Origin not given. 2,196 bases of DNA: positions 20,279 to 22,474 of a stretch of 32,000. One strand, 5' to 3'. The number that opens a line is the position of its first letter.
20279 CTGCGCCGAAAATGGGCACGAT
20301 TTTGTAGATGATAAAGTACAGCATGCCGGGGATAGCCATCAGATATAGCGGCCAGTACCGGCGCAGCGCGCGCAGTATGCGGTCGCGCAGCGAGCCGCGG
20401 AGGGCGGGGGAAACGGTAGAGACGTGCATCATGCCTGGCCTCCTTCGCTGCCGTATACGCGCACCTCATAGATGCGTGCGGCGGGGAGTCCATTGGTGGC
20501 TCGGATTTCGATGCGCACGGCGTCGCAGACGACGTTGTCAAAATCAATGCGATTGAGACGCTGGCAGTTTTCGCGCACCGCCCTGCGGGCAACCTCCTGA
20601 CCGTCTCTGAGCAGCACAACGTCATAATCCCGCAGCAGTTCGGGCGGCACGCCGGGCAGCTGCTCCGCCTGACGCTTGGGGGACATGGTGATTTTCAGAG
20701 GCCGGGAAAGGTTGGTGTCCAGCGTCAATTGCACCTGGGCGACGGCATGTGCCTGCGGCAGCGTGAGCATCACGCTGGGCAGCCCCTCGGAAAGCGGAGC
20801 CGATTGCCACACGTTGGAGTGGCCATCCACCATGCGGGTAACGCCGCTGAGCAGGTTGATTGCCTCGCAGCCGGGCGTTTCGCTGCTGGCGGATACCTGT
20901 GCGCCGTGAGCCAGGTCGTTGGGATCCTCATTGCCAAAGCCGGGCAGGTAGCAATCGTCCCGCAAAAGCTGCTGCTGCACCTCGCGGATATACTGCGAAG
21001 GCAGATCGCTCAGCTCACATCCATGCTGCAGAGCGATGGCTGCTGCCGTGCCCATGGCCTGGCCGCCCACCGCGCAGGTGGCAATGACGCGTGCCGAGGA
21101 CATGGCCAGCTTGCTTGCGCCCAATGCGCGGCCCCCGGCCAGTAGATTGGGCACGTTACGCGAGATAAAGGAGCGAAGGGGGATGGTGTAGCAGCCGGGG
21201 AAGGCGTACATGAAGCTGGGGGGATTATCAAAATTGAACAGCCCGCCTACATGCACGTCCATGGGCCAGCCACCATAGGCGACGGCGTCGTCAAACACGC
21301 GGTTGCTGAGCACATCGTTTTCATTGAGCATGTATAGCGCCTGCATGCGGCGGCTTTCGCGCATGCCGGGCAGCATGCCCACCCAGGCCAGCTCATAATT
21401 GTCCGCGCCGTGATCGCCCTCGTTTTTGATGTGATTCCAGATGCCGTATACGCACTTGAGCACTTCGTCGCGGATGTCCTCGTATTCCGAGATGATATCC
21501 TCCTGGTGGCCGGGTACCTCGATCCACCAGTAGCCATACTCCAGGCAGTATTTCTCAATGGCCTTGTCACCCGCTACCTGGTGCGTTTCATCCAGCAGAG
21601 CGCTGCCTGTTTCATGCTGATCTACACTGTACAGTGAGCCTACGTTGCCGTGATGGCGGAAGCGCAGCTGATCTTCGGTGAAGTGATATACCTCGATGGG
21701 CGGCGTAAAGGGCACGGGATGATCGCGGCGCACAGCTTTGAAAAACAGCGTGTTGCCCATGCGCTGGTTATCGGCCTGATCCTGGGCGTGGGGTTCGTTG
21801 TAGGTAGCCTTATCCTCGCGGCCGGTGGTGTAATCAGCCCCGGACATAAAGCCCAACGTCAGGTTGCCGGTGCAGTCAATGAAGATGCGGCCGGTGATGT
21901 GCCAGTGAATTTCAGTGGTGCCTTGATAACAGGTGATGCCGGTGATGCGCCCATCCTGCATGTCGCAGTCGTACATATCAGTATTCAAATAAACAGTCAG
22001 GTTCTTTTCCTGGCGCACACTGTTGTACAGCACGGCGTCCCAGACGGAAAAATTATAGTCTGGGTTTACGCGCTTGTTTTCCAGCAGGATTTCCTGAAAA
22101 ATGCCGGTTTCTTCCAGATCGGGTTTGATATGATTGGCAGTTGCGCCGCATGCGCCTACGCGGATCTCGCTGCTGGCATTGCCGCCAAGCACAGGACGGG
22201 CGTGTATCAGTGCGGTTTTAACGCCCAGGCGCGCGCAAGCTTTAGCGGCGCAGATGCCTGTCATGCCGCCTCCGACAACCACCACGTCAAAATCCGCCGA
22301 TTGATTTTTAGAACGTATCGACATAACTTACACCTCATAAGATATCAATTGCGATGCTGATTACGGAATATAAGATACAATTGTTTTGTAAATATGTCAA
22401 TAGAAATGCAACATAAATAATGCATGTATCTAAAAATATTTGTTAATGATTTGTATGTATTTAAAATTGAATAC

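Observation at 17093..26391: Sugar-uptake-type locus without a hydrolase, built around an FAD oxidoreductase, a radical SAM enzyme and a TIM-barrel protein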

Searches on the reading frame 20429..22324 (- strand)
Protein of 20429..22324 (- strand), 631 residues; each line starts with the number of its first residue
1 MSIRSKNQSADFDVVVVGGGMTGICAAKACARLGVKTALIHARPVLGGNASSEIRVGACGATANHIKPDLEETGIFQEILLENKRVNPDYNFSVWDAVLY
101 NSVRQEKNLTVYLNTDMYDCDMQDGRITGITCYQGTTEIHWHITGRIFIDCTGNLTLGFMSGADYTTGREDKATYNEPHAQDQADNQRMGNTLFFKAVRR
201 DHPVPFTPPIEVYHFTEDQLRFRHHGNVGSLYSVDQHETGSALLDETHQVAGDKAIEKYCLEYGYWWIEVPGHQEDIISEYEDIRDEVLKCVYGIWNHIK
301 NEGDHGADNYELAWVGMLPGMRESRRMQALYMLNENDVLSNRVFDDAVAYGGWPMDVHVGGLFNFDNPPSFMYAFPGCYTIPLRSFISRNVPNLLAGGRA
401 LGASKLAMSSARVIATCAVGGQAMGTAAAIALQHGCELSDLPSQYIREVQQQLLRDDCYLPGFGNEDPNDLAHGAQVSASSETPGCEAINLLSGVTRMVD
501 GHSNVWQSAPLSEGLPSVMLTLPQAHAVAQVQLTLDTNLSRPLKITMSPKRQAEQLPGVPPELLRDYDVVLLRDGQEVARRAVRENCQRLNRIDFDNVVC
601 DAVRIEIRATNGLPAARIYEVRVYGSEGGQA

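Call 3: search_protein_families(library=pfam, proteins=[window:20429-22324:-], max_evalue=0.01)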
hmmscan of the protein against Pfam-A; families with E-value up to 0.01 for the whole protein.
window:20429-22324:- (631 aa): 8 families
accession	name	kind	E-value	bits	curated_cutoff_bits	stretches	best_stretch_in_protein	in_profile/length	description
PF12831.13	FAD_oxidored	-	2.5e-87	294.3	27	1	13-453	1-416/416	FAD dependent oxidoreductase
PF13450.12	NAD_binding_8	-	1.6e-06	28.7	21.9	1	16-53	1-38/68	NAD(P)-binding Rossmann-like domain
PF01266.30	DAO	-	8.4e-06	26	27.9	1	13-52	1-40/353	FAD dependent oxidoreductase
PF00890.30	FAD_binding_2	-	3.6e-05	23.6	20.4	1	13-50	1-38/414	FAD binding domain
PF07992.20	Pyr_redox_2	-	4.9e-05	23.3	26.1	1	13-55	144-186/291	Pyridine nucleotide-disulphide oxidoreductase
PF01134.28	GIDA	-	0.00031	20.3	22.1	1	13-41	1-29/391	Glucose inhibited division protein A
PF00070.33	Pyr_redox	-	0.00043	21.2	22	1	14-47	2-35/82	Pyridine nucleotide-disulphide oxidoreductase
PF01946.23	Thi4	-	0.00057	19.6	26.2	1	9-50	15-57/235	Thi4 family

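Call 8: search_protein_families(library=ncbifam, proteins=[window:20429-22324:-], max_evalue=0.001)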
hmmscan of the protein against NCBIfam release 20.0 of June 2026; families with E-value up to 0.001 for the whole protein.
window:20429-22324:- (631 aa): 33 families (the best 25 are shown)
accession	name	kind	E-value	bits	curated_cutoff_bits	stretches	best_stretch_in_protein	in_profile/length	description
NF005882.1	PRK07843.1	equivalog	5.3e-06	25.1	788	0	12-51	2-41/547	3-oxosteroid 1-dehydrogenase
NF009477.0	PRK12843.1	equivalog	9.6e-06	24.3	758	0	4-51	9-56/578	FAD-dependent oxidoreductase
NF005949.0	PRK08013.1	equivalog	1e-05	24.7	620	1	11-100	3-89/401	FAD-dependent 2-octaprenylphenol hydroxylase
NF006448.0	PRK08773.1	equivalog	1e-05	24.4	614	1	10-98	5-89/393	UbiH/UbiF family hydroxylase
NF041080.1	DGGGPL_reductase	equivalog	1.5e-05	24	580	0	12-44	2-34/447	digeranylgeranylglycerophospholipid reductase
NF006461.0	PRK08850.1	equivalog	1.5e-05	23.8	633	1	12-101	5-90/405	FAD-dependent 2-octaprenylphenol hydroxylase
NF009478.0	PRK12844.1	equivalog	1.5e-05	23.6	789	1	8-50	5-47/559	3-ketosteroid-delta-1-dehydrogenase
TIGR03467.1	HpnE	equivalog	2.1e-05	24.1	283.05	1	14-52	1-39/430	hydroxysqualene dehydroxylase HpnE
NF005064.0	PRK06481.1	equivalog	2.1e-05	23.5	542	0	9-51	59-101/506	flavocytochrome c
TIGR03140.1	AhpF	equivalog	2.1e-05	23.3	502.9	1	5-49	206-248/515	alkyl hydroperoxide reductase subunit F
NF004991.0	PRK06370.1-3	subfamily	3.7e-05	22.5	620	1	10-50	34-73/509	FAD-containing oxidoreductase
NF005786.0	PRK07608.1-1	equivalog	4.2e-05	22.5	597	1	10-95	9-90/393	UbiH/UbiF family hydroxylase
NF041160.1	DGGPL_Thplmales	equivalog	5.6e-05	22.2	780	1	11-51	3-43/396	digeranylgeranylglycerophospholipid reductase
NF003720.0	PRK05329.1-3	equivalog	8.8e-05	21.3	313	1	11-41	2-32/437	glycerol-3-phosphate dehydrogenase subunit GlpB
NF006460.0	PRK08849.1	equivalog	9.7e-05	21.3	598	1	10-95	4-86/386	2-octaprenyl-3-methyl-6-methoxy-1,4-benzoquinol hydroxylase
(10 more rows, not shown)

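Call 10: find_encoding_contigs(protein=window:20429-22324:-, flank=10000, max_places=6)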
Protein window:20429-22324:- (631 aa): 24 contigs read that carry it; 6 places shown.
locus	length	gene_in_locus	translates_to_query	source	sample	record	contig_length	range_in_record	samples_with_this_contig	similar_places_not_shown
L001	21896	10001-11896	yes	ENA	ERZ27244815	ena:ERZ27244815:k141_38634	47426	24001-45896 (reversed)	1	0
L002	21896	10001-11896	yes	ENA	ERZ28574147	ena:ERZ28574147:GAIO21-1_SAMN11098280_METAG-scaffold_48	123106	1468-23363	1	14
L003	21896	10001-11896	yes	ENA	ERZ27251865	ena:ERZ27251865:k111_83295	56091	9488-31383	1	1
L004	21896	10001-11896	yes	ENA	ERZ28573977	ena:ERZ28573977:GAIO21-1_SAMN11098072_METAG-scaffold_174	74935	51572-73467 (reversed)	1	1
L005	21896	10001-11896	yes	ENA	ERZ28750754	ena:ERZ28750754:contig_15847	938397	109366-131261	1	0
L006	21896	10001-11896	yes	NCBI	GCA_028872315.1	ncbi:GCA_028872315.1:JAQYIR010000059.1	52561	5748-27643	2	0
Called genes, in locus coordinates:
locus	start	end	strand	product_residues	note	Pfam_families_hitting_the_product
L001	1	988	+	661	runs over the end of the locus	-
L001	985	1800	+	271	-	PF00528:BPD_transp_1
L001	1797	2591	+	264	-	PF00528:BPD_transp_1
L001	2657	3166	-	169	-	PF01202:SKI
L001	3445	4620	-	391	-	PF00999:Na_H_Exchanger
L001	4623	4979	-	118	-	-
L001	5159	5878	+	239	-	PF01863:YgjP-like, PF10263:SprT-like (weak)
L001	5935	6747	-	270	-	PF01261:AP_endonuc_2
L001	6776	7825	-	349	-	PF00392:GntR, PF00532:Peripla_BP_1, PF13407:Peripla_BP_4 (weak), PF13377:Peripla_BP_3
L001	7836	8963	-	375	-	PF04055:Radical_SAM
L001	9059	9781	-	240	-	PF00392:GntR, PF07702:UTRA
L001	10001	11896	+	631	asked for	PF01266:DAO (faint), PF12831:FAD_oxidored, PF13450:NAD_binding_8 (weak)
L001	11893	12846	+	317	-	PF00528:BPD_transp_1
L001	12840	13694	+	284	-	PF00528:BPD_transp_1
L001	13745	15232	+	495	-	PF01547:SBP_bac_1, PF13416:SBP_bac_8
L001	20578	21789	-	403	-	PF00890:FAD_binding_2 (faint), PF01134:GIDA (faint), PF01266:DAO (faint), PF03486:HI0933_like, PF07992:Pyr_redox_2 (faint), PF12831:FAD_oxidored (weak), PF13738:Pyr_redox_3 (faint), PF22780:HI0933_like_1st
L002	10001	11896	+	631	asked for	PF01266:DAO (faint), PF12831:FAD_oxidored, PF13450:NAD_binding_8 (weak)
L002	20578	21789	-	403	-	PF00890:FAD_binding_2 (faint), PF01134:GIDA (faint), PF01266:DAO (faint), PF03486:HI0933_like, PF07992:Pyr_redox_2 (faint), PF12831:FAD_oxidored (weak), PF13738:Pyr_redox_3 (faint), PF22780:HI0933_like_1st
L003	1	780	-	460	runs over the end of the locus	PF07690:MFS_1, PF13347:MFS_2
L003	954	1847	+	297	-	PF00126:HTH_1, PF03466:LysR_substrate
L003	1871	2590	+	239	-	PF01863:YgjP-like, PF10263:SprT-like (weak)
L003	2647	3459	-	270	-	PF01261:AP_endonuc_2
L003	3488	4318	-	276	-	PF00528:BPD_transp_1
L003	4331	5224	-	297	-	PF00528:BPD_transp_1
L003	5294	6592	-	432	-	PF01547:SBP_bac_1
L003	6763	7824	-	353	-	PF00392:GntR, PF00532:Peripla_BP_1, PF13407:Peripla_BP_4, PF13377:Peripla_BP_3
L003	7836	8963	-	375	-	PF04055:Radical_SAM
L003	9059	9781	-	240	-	PF00392:GntR, PF07702:UTRA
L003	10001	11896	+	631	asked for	PF01266:DAO (faint), PF12831:FAD_oxidored, PF13450:NAD_binding_8 (weak)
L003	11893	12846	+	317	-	PF00528:BPD_transp_1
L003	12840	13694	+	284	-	PF00528:BPD_transp_1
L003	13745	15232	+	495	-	PF01547:SBP_bac_1, PF13416:SBP_bac_8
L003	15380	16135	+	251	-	PF03591:AzlC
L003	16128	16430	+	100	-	PF05437:AzlD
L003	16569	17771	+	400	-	PF00990:GGDEF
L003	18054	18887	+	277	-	PF00005:ABC_tran, PF02463:SMC_N (faint), PF13304:AAA_21 (faint)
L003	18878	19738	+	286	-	PF02463:SMC_N (weak), PF00005:ABC_tran, PF13304:AAA_21 (faint)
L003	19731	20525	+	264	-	PF02361:CbiQ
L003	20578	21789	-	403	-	PF00890:FAD_binding_2 (faint), PF01134:GIDA (faint), PF01266:DAO (faint), PF03486:HI0933_like, PF07992:Pyr_redox_2 (faint), PF12831:FAD_oxidored (weak), PF13738:Pyr_redox_3 (faint), PF22780:HI0933_like_1st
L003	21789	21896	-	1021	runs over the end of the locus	PF08239:SH3_3 (weak), PF01471:PG_binding_1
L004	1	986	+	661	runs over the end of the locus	-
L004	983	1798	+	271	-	PF00528:BPD_transp_1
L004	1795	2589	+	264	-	PF00528:BPD_transp_1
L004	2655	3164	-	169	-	PF01202:SKI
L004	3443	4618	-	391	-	PF00999:Na_H_Exchanger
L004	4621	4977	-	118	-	-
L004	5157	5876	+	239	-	PF01863:YgjP-like, PF10263:SprT-like (weak)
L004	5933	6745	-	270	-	PF01261:AP_endonuc_2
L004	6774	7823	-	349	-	PF00392:GntR, PF00532:Peripla_BP_1, PF13407:Peripla_BP_4 (weak), PF13377:Peripla_BP_3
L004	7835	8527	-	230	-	-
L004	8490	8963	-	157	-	-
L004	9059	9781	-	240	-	PF00392:GntR, PF07702:UTRA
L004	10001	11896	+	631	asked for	PF01266:DAO (faint), PF12831:FAD_oxidored, PF13450:NAD_binding_8 (weak)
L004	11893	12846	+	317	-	PF00528:BPD_transp_1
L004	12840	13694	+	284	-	PF00528:BPD_transp_1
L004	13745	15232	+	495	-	PF01547:SBP_bac_1, PF13416:SBP_bac_8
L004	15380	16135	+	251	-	PF03591:AzlC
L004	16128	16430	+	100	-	PF05437:AzlD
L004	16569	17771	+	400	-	PF00990:GGDEF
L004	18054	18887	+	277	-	PF00005:ABC_tran, PF02463:SMC_N (faint), PF13304:AAA_21 (faint)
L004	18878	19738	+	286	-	PF02463:SMC_N (weak), PF00005:ABC_tran, PF13304:AAA_21 (faint)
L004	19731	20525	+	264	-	PF02361:CbiQ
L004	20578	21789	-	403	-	PF00890:FAD_binding_2 (faint), PF01134:GIDA (faint), PF01262:AlaDh_PNT_C (faint), PF01266:DAO (faint), PF03486:HI0933_like, PF12831:FAD_oxidored, PF13450:NAD_binding_8 (weak), PF22780:HI0933_like_1st, +2 more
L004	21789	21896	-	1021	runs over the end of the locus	PF08239:SH3_3 (weak), PF01471:PG_binding_1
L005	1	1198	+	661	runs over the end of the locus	-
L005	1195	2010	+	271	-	PF00528:BPD_transp_1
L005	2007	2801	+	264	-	PF00528:BPD_transp_1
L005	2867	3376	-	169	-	PF01202:SKI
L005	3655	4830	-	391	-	PF00999:Na_H_Exchanger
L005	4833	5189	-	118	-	-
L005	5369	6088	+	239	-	PF01863:YgjP-like, PF10263:SprT-like (weak)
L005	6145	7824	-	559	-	PF00392:GntR, PF00532:Peripla_BP_1, PF13407:Peripla_BP_4, PF13377:Peripla_BP_3, PF01261:AP_endonuc_2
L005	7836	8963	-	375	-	PF04055:Radical_SAM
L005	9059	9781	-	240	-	PF00392:GntR, PF07702:UTRA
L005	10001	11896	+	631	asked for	PF01266:DAO (faint), PF12831:FAD_oxidored, PF13450:NAD_binding_8 (weak)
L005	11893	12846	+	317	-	PF00528:BPD_transp_1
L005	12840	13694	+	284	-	PF00528:BPD_transp_1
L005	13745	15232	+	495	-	PF01547:SBP_bac_1, PF13416:SBP_bac_8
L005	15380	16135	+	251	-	PF03591:AzlC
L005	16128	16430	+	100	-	PF05437:AzlD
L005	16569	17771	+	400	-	PF00990:GGDEF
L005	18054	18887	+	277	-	PF00005:ABC_tran, PF02463:SMC_N (faint), PF13304:AAA_21 (faint)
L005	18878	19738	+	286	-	PF02463:SMC_N (weak), PF00005:ABC_tran, PF13304:AAA_21 (faint)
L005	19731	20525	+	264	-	PF02361:CbiQ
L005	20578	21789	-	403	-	PF00890:FAD_binding_2 (faint), PF01134:GIDA (faint), PF01262:AlaDh_PNT_C (faint), PF01266:DAO (faint), PF03486:HI0933_like, PF12831:FAD_oxidored, PF13450:NAD_binding_8 (weak), PF22780:HI0933_like_1st, +2 more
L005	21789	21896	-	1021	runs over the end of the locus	PF08239:SH3_3 (weak), PF01471:PG_binding_1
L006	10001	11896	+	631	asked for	PF01266:DAO (faint), PF12831:FAD_oxidored, PF13450:NAD_binding_8 (weak)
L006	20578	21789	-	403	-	PF00890:FAD_binding_2 (faint), PF01134:GIDA (faint), PF01266:DAO (faint), PF03486:HI0933_like, PF07992:Pyr_redox_2 (faint), PF12831:FAD_oxidored (weak), PF13738:Pyr_redox_3 (faint), PF22780:HI0933_like_1st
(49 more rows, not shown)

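Call 12: search_solved_structures(query=window:20429-22324:-, max_evalue=0.01, show_alignments=1)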
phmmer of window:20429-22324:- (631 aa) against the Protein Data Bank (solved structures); distinct sequences matched with E-value up to 0.01: 46.
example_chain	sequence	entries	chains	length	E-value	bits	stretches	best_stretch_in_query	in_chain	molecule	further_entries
1jeh_A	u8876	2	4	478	2.8e-05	25.9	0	11-50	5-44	DIHYDROLIPOAMIDE DEHYDROGENASE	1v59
7c49_A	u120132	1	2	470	3.7e-05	25.5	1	10-51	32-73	Amine oxidase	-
7kho_A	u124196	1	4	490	3.9e-05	25.4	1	10-51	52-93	Amine oxidase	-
5ttj_A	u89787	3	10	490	3.9e-05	25.4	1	10-51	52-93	Amine oxidase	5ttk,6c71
7khn_A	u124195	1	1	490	3.9e-05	25.4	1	10-51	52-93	Amine oxidase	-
7c4a_A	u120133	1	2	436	5.3e-05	25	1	11-51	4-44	Amine oxidase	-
8dq7_A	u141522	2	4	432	5.3e-05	25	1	11-52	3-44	Amine oxidase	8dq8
8dsv_A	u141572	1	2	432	5.8e-05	24.8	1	11-51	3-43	FAD-dependent oxidoreductase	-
7u6l_A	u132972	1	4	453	0.00013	23.7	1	9-50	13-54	Amine oxidase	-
4k22_A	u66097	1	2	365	0.00013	23.7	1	12-101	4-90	Protein VisC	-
7e7h_A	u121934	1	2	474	0.00014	23.6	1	10-50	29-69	Amino_oxidase domain-containing protein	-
5eqf_A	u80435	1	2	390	0.00014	23.5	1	10-54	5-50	UDP-galactopyranose mutase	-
4xgk_A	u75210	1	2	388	0.00019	23.2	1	10-54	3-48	UDP-galactopyranose mutase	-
5br7_A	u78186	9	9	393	0.00022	23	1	10-54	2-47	UDP-galactopyranose mutase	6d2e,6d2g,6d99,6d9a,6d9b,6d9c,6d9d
5f3r_A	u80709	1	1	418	0.0012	20.5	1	7-54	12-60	UDP-galactopyranose mutase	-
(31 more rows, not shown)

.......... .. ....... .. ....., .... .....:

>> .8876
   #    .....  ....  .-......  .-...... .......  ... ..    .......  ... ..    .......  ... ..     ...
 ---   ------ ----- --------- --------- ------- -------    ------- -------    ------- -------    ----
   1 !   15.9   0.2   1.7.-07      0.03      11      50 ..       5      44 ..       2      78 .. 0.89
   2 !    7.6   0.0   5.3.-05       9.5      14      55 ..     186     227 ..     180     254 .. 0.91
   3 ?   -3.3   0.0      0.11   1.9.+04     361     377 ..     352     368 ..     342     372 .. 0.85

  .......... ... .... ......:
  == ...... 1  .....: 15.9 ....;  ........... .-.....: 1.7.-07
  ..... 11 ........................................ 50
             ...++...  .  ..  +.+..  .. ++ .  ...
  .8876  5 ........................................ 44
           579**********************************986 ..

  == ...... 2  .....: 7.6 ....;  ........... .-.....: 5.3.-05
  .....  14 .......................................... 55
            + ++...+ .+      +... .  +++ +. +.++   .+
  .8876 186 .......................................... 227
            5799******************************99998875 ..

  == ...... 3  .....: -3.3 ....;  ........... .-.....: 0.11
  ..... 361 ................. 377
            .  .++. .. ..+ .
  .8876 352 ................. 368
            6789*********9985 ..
